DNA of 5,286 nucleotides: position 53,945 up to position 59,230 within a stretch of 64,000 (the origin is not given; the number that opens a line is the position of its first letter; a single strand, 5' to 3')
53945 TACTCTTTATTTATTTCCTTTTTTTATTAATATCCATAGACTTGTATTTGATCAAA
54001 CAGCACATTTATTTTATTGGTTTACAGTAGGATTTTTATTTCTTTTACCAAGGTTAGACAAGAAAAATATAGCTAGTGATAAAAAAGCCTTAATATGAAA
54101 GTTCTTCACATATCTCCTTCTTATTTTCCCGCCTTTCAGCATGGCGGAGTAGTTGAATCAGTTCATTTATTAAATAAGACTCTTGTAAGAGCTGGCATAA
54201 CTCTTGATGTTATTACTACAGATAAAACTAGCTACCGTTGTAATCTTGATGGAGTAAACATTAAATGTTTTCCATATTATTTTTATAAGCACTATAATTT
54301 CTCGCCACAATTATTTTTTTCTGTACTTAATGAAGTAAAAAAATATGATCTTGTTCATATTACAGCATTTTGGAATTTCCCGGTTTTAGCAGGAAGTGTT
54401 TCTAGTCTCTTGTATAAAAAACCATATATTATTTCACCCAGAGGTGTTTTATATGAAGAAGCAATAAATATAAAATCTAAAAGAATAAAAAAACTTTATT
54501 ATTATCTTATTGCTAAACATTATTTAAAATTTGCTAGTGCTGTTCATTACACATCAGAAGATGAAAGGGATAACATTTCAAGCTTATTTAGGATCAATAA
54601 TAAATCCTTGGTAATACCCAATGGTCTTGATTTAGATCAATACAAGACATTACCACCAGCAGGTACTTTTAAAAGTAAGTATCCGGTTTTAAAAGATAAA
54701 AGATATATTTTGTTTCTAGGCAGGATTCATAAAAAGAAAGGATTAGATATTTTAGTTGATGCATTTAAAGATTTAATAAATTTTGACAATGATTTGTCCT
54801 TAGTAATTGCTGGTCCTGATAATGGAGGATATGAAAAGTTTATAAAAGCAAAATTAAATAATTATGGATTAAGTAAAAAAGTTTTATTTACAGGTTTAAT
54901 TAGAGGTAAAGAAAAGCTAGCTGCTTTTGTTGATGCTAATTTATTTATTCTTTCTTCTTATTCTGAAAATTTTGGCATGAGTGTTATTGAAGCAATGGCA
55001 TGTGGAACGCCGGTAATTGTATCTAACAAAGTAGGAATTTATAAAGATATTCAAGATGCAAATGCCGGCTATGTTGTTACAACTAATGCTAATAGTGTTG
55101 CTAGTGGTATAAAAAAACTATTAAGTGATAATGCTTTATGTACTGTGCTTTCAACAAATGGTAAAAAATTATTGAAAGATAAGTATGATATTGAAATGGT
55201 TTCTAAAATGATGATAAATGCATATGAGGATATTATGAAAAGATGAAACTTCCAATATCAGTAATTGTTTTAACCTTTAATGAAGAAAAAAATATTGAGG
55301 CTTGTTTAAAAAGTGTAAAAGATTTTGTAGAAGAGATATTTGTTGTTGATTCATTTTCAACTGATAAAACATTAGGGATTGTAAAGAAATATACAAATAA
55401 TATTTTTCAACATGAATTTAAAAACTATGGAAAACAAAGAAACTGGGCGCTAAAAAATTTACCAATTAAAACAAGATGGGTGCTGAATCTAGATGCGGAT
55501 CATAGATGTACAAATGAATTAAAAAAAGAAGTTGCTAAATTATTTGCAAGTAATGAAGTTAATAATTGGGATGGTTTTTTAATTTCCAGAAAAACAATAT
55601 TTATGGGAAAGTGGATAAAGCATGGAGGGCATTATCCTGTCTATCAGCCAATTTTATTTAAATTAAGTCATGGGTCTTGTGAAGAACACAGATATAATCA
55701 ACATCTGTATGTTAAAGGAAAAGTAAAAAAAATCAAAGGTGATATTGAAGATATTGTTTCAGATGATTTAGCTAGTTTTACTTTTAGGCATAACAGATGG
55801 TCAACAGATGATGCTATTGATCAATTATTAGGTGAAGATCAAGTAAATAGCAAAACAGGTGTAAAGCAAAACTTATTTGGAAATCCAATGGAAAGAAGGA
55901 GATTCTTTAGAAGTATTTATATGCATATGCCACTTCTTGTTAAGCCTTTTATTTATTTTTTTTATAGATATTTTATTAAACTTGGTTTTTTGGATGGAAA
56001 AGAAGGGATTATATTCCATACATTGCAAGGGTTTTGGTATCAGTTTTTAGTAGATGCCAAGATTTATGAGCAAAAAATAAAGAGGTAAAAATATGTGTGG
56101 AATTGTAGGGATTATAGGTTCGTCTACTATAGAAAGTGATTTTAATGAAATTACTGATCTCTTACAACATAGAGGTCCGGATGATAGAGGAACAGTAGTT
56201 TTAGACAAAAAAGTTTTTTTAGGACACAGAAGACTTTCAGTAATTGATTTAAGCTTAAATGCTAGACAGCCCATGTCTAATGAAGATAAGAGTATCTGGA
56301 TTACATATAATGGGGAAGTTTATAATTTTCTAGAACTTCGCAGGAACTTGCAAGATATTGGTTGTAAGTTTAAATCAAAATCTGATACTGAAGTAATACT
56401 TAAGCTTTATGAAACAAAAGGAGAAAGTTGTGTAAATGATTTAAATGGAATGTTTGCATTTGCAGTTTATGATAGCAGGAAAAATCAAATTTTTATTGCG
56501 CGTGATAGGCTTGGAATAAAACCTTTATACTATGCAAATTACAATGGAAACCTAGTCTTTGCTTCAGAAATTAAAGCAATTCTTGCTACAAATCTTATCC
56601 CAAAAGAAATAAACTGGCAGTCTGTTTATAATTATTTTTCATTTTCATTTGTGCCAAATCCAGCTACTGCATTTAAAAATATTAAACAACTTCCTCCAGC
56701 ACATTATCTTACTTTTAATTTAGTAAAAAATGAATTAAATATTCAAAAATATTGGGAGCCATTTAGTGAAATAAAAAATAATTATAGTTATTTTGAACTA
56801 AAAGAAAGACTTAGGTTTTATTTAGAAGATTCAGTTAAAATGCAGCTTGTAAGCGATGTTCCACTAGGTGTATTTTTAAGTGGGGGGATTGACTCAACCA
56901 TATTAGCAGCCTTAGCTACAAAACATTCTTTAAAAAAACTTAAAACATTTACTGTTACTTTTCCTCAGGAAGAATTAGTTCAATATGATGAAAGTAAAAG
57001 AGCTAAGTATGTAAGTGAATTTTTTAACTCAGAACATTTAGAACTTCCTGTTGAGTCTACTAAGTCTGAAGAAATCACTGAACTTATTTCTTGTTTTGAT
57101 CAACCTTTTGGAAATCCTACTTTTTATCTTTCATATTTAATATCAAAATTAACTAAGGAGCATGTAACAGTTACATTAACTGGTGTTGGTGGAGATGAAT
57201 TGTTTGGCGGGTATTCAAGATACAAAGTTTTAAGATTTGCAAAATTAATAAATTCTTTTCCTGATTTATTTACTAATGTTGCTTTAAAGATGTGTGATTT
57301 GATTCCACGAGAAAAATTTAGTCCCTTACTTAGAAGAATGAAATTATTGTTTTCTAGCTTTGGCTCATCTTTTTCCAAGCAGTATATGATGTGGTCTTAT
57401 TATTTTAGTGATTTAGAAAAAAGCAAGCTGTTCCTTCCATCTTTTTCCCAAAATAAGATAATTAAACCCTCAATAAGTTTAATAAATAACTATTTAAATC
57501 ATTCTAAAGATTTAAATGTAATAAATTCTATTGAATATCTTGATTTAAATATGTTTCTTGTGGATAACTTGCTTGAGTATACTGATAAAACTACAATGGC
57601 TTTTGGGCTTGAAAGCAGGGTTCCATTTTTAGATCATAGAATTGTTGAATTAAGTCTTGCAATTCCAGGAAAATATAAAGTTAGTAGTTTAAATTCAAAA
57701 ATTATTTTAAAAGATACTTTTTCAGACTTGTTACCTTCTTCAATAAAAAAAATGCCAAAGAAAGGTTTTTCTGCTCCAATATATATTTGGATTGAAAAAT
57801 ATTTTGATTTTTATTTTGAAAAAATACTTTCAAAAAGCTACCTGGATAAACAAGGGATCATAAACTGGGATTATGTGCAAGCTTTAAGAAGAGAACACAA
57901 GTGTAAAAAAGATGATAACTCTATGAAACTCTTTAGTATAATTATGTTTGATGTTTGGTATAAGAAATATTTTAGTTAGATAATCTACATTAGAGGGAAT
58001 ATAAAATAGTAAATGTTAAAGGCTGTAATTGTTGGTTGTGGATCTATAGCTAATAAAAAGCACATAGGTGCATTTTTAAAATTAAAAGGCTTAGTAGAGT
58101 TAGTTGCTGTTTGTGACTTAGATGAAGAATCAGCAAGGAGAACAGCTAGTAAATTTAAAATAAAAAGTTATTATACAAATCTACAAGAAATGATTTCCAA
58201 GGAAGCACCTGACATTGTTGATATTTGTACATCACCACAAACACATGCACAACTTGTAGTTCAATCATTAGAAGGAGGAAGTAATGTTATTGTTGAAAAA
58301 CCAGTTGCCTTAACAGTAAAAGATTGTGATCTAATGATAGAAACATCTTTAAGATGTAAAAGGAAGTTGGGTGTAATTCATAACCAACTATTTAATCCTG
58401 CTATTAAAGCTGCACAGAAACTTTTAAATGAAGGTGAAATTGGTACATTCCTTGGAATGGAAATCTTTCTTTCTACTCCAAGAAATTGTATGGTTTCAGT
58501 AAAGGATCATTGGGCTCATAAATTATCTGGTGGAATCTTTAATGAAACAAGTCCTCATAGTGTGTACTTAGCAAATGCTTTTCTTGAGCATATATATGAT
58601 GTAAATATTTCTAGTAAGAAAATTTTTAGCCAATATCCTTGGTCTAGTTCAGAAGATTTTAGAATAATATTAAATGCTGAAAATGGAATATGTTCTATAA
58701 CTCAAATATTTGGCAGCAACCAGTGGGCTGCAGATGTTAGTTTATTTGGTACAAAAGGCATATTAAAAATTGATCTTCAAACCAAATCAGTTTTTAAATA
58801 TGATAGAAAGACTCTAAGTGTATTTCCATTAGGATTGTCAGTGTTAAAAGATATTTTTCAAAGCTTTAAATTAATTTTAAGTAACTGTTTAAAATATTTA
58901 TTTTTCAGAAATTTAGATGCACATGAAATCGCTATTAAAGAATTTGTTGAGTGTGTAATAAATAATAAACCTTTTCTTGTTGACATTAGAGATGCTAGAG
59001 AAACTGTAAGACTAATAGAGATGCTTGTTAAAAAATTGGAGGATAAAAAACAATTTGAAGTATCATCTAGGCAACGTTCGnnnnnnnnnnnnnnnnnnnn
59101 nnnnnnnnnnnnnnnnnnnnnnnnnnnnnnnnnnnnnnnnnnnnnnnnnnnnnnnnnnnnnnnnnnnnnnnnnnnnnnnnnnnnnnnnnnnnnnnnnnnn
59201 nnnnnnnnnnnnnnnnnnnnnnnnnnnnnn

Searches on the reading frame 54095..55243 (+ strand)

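Call 58: search_protein_families(library=pfam, proteins=[window:54095-55243:+], max_evalue=0.0001)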
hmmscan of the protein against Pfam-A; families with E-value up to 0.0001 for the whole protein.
window:54095-55243:+ (383 aa): 5 families
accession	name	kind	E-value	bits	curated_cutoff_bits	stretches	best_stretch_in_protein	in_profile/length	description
PF00534.26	Glycos_transf_1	-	3.2e-39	134.7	26.4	1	194-358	7-171/172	Glycosyl transferases group 1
PF13692.12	Glyco_trans_1_4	-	1.8e-28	100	27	1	203-345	2-142/142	Glycosyl transferases group 1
PF13439.12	Glyco_transf_4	-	7.3e-18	65.6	28.5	1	17-182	2-170/170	Glycosyltransferase Family 4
PF20706.3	GT4-conflict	-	4.9e-15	55.8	26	1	198-324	193-325/385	Family 4 Glycosyltransferase in conflict systems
PF13579.12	Glyco_trans_4_4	-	3.9e-11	44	29.7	1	17-177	1-158/158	Glycosyl transferase 4-like domain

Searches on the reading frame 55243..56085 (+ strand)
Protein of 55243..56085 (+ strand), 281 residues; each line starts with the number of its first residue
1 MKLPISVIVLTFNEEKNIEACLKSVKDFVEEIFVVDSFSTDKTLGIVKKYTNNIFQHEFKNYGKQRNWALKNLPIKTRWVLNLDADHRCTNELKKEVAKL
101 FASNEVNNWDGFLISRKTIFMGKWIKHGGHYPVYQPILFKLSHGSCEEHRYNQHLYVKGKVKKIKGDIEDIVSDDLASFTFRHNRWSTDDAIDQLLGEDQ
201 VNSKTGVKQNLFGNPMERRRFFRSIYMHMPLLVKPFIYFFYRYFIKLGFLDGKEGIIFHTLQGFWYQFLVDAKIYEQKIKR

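Call 58: search_protein_families(library=pfam, proteins=[window:55243-56085:+], max_evalue=0.0001)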
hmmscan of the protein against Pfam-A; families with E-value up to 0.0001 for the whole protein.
window:55243-56085:+ (281 aa): 1 family
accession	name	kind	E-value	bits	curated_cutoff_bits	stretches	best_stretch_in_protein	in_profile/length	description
PF00535.33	Glycos_transf_2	-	7.9e-18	65.4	23.3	1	6-108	1-110/168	Glycosyl transferase family 2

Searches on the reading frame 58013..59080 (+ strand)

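Call 59: search_protein_families(library=pfam, proteins=[window:58013-59080:+], max_evalue=0.0001)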
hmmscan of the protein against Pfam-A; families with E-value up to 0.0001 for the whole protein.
window:58013-59080:+ (356 aa): 4 families
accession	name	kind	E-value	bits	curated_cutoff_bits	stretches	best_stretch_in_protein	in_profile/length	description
PF01408.29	GFO_IDH_MocA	-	4.7e-27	95.5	24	1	3-121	2-118/120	Oxidoreductase family, NAD-binding Rossmann fold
PF02894.22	GFO_IDH_MocA_C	-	1.8e-07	31.6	22.9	1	136-347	2-215/218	Oxidoreductase family, C-terminal alpha/beta domain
PF03447.22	NAD_binding_3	-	2e-07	32.2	24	1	8-101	1-94/116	Homoserine dehydrogenase, NAD binding domain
PF22725.1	GFO_IDH_MocA_C3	-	5.7e-07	30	27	1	132-251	2-123/124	GFO/IDH/MocA C-terminal domain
